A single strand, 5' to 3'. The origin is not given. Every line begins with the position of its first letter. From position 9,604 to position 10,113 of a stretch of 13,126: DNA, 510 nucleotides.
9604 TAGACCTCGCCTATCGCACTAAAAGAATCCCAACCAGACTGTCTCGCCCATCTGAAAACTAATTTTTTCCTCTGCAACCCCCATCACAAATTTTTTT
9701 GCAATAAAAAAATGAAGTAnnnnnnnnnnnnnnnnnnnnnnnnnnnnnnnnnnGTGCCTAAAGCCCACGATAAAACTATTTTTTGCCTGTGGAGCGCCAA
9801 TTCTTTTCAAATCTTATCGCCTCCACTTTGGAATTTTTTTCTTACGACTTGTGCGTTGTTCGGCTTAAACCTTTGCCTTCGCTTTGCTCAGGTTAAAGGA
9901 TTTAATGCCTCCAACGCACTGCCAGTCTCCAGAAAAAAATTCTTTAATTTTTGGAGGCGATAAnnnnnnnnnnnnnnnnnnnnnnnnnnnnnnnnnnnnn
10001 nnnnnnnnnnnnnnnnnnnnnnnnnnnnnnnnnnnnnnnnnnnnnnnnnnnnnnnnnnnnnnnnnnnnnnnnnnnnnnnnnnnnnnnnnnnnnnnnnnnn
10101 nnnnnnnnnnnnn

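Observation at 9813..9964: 152-nt long hairpin that buries the ribosome-binding site of the operon's first ORF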

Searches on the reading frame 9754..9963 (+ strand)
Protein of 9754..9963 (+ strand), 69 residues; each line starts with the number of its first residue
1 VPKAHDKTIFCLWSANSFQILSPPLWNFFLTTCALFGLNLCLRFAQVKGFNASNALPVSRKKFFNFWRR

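Call 56: find_homologous_proteins(query=window:9754-9963:+, max_evalue=10)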
Query window:9754-9963:+: no candidate shares three 5-residue words with the query. No homologue found.
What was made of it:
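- Tried and rejected: None was found (call 56).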
